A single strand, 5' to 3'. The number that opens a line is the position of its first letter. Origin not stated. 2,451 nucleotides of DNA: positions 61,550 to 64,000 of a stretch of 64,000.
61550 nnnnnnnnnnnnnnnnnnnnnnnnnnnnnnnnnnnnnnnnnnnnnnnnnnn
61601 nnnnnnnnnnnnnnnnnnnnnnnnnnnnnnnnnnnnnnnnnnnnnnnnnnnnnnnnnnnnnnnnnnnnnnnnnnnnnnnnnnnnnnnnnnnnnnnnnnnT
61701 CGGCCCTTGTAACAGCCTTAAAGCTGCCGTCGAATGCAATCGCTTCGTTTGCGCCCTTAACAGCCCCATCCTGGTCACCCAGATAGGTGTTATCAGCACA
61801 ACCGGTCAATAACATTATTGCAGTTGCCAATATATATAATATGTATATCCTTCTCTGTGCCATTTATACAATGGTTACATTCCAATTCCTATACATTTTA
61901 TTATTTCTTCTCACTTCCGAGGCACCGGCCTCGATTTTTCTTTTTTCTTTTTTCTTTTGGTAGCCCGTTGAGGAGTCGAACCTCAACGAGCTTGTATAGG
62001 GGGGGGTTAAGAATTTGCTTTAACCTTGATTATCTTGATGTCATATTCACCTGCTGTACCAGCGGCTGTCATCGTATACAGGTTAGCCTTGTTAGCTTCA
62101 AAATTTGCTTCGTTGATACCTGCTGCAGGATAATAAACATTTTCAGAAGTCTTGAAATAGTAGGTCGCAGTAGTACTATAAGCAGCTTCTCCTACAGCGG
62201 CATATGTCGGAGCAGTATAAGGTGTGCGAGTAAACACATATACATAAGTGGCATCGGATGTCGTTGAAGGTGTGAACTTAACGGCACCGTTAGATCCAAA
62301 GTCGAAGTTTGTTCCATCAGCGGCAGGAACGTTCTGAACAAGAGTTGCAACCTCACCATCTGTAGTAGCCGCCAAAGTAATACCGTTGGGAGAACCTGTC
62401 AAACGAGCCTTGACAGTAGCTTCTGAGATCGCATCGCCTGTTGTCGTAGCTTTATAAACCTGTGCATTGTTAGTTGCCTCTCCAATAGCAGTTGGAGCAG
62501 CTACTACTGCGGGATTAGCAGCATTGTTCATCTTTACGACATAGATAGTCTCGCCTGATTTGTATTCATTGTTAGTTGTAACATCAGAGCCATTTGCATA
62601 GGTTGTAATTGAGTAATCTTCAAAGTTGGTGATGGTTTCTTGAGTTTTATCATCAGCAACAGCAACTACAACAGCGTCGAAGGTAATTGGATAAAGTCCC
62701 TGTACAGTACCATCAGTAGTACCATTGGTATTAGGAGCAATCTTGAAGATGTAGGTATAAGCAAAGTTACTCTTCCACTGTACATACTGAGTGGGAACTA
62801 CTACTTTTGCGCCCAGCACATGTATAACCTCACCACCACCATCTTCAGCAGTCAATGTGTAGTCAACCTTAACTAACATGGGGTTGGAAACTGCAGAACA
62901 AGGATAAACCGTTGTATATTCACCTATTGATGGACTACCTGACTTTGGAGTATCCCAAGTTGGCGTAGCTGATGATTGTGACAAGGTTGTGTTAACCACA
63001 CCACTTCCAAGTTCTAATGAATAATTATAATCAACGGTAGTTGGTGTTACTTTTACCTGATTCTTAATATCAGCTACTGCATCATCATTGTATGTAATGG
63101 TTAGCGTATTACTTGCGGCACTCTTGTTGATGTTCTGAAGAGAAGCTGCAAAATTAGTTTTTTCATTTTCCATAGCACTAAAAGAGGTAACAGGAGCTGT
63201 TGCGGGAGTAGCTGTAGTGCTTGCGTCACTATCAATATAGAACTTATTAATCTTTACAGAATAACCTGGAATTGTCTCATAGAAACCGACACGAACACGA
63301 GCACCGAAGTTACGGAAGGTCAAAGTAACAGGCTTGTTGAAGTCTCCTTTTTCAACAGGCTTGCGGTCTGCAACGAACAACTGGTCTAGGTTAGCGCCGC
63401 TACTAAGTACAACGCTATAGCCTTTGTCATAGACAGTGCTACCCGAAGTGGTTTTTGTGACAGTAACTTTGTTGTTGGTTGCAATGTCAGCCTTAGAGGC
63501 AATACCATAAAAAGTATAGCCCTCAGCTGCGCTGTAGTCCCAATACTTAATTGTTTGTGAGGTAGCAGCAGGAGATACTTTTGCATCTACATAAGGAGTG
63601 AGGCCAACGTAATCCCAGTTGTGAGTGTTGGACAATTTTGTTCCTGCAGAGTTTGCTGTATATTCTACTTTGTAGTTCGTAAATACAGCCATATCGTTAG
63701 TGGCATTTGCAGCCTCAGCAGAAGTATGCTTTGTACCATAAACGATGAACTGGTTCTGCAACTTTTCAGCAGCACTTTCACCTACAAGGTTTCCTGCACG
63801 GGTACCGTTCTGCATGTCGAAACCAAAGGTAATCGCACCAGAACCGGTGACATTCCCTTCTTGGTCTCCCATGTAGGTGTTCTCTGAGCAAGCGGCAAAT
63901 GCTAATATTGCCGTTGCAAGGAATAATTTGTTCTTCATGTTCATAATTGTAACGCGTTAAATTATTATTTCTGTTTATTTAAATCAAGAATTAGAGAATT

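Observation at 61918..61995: tRNA 3'-end fragment and an antisense-oriented terminator between the two major pilin paralogs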

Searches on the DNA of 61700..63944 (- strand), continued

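Call 85: search_with_rna_model(model_id=R1, sources=[L001, L007, L008, L009, L010, L011, L012, L013, L014, L015, L016, L017, L018, L019, L020, L021, L022, L024, L025, L026, L027, L028, L029, L030, L031, L032, L033, L035, L036, L037, L038, L039, L040, L041, L042, L043, L044, L045, L046, L047, L048, L049, L050, L051, L052, L053, L054, L055, L056, L057, L058, L059, L060, L061, L062, L063, L064, L065, L066, L067, L068, L069, L070, L071, L072, L073, L074, L075, L076, L077, L078, L079, L080, L081, L082, L083, L084, L085, L086], max_evalue=0.1)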
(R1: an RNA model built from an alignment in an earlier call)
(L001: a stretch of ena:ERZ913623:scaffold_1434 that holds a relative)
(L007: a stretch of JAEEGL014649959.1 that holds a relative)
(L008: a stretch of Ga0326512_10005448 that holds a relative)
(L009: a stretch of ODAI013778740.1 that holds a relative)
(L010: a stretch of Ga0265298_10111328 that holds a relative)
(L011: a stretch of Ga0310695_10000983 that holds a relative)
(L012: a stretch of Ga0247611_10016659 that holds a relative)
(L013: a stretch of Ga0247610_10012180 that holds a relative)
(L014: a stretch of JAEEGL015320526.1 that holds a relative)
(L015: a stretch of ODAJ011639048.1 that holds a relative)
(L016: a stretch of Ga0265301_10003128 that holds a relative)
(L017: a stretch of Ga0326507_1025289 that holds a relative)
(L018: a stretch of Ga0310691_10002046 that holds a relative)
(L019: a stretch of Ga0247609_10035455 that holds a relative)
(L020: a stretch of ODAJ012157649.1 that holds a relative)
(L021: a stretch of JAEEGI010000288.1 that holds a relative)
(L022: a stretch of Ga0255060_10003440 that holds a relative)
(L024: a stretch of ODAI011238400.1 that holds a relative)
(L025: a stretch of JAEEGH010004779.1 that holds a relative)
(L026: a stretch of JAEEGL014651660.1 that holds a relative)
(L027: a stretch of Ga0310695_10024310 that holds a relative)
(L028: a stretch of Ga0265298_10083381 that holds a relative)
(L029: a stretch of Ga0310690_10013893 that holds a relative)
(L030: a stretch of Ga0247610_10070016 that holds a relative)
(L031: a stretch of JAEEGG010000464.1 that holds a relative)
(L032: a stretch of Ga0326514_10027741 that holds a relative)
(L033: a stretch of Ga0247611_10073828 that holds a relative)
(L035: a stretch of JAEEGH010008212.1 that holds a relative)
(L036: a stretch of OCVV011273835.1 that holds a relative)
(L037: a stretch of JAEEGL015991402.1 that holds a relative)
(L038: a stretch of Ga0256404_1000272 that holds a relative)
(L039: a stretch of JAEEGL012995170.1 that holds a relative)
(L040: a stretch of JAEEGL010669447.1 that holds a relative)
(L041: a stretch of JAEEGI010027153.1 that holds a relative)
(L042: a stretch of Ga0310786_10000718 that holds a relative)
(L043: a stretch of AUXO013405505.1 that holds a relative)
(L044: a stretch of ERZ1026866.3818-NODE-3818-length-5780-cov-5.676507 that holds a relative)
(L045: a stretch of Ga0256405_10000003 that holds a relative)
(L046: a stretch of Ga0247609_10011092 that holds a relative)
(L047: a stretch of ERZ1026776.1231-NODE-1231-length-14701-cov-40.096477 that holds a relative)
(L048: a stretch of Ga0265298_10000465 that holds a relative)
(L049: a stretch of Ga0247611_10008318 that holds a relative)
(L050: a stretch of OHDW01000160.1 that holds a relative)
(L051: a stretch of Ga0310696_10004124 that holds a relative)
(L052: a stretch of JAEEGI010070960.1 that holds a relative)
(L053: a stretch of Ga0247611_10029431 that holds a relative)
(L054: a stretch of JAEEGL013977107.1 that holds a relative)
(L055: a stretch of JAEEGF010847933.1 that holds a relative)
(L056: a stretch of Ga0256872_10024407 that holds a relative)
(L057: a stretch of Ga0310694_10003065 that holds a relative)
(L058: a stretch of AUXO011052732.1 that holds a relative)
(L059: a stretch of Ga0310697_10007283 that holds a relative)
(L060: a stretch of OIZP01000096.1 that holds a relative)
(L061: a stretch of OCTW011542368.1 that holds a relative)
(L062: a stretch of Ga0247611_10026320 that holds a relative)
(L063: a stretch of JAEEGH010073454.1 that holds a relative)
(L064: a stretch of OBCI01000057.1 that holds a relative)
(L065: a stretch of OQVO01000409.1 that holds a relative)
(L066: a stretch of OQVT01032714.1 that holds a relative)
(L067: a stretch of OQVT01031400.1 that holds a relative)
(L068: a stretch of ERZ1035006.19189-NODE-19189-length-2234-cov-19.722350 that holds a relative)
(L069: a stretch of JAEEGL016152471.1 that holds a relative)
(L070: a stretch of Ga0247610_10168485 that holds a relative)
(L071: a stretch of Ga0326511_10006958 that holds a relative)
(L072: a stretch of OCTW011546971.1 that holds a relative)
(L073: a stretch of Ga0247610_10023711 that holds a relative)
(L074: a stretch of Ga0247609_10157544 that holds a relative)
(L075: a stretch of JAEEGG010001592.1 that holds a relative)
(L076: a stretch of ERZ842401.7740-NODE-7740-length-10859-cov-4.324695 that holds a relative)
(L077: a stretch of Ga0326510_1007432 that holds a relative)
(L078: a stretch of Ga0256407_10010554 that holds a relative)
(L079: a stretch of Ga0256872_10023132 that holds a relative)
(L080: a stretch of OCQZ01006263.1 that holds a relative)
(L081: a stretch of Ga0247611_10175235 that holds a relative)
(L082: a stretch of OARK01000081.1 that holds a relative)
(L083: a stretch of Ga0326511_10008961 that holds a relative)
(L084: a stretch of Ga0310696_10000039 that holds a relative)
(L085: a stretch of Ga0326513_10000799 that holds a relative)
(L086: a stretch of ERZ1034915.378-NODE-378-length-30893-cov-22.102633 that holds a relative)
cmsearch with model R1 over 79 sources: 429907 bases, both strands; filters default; matches with E-value up to 0.1: 75.
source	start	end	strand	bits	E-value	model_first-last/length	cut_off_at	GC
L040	2013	2063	+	66.9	8.3e-15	1-51/51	no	0.41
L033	2710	2760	+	66.6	9.5e-15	1-51/51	no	0.53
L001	6040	6090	+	65.2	2.4e-14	1-51/51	no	0.55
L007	950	1000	+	65.2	2.4e-14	1-51/51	no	0.55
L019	2922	2972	+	64.9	2.9e-14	1-51/51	no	0.41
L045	6135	6185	+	64.8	3.1e-14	1-51/51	no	0.43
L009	1969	2019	+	64.7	3.2e-14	1-51/51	no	0.45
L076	5219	5269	+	64.6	3.5e-14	1-51/51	no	0.39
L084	5334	5384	+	64.5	3.7e-14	1-51/51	no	0.45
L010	30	80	+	64.5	3.7e-14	1-51/51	no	0.45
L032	1528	1578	+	62.7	1.1e-13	1-51/51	no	0.47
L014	2271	2321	+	62.4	1.4e-13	1-51/51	no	0.45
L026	1865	1915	+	61.8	2.1e-13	1-51/51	no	0.49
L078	5000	5050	+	61.6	2.3e-13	1-51/51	no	0.45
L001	8293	8343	+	61.4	2.7e-13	1-51/51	no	0.51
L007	3205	3255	+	61.4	2.7e-13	1-51/51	no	0.51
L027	3359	3409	+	61.3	2.8e-13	1-51/51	no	0.53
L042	2414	2464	+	60.9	3.5e-13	1-51/51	no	0.57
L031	6993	7043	+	60.5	4.8e-13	1-51/51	no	0.45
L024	7112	7162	+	60.5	4.8e-13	1-51/51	no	0.43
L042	5118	5168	+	60.1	6e-13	1-51/51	no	0.45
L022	4287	4337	+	59.7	7.7e-13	1-51/51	no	0.53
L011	4842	4892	+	59.1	1.1e-12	1-51/51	no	0.49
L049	2334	2384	+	58.9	1.3e-12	1-51/51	no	0.43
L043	1868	1918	+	58.9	1.3e-12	1-51/51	no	0.63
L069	2908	2958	+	58.7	1.5e-12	1-51/51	no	0.43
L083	5497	5547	+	58.6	1.6e-12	1-51/51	no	0.51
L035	2909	2959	+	58.4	1.8e-12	1-51/51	no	0.43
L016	4883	4933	+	57.6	3e-12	1-51/51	no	0.43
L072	2156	2206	+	57.4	3.3e-12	1-51/51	no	0.45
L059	4451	4501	+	57.3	3.5e-12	1-51/51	no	0.55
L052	2830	2880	+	57.3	3.6e-12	1-51/51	no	0.45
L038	2705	2755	+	57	4.2e-12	1-51/51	no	0.43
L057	2844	2894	+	57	4.4e-12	1-51/51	no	0.43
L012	4964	5014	+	56.8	5e-12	1-51/51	no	0.55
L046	2581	2631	+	56.6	5.5e-12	1-51/51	no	0.43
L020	5093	5143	+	56.5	5.9e-12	1-51/51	no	0.45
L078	2596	2646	+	56.4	6.4e-12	1-51/51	no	0.51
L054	3964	4014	+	56.3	6.5e-12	1-51/51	no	0.45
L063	2590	2640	+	56.2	7.1e-12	1-51/51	no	0.55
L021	4941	4991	+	56.2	7.3e-12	1-51/51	no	0.47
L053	2462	2512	+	56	8.3e-12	1-51/51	no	0.45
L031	4911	4961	+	55.8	9.3e-12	1-51/51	no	0.51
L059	2459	2509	+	55.5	1.1e-11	1-51/51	no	0.55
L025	6870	6920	+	55.3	1.2e-11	1-51/51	no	0.45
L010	2165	2215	+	55.3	1.3e-11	1-51/51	no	0.51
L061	3397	3447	+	54.7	1.9e-11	1-51/51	no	0.63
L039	2356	2406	+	54.7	1.9e-11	1-51/51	no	0.43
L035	4727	4777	+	54.2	2.6e-11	1-51/51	no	0.49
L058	2258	2308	+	53.9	3e-11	1-51/51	no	0.61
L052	4751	4801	+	53.9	3.1e-11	1-51/51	no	0.49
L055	1832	1882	+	53.9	3.1e-11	1-51/51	no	0.49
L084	2854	2904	+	53.7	3.4e-11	1-51/51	no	0.43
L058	235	285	+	53.3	4.6e-11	1-51/51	no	0.45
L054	1935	1985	+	52.6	7e-11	1-51/51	no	0.57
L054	15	65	+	52.5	7.7e-11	1-51/51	no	0.53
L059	362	412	+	52.5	7.7e-11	1-51/51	no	0.53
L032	3429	3479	+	52.3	8.3e-11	1-51/51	no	0.55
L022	2131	2181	+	52.3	8.4e-11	1-51/51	no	0.51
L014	4092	4142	+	51.7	1.3e-10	1-51/51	no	0.59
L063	596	646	+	51.4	1.5e-10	1-51/51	no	0.59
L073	2926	2976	+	50.7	2.3e-10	1-51/51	no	0.59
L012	2852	2902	+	50.6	2.5e-10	1-51/51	no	0.45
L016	6842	6892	+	50.2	3.3e-10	1-51/51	no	0.45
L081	2154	2204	+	49.7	4.5e-10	1-51/51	no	0.51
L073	891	941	+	43.2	2.8e-08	1-51/51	no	0.47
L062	2729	2779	+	35.6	3.4e-06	1-51/51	no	0.49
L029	6091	6141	+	33.6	1.2e-05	1-51/51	no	0.57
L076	6108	6154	+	31.8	3.8e-05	1-51/51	no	0.45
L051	5689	5739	+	28.8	0.00025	1-51/51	no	0.55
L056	2392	2462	+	28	0.00042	1-51/51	no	0.55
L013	2959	3009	+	25.8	0.0017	1-51/51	no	0.47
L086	4006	4058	+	23.2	0.0092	1-51/51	no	0.55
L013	2081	2128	+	22.6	0.013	1-51/51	no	0.6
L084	5214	5285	+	21.7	0.024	1-51/51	no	0.53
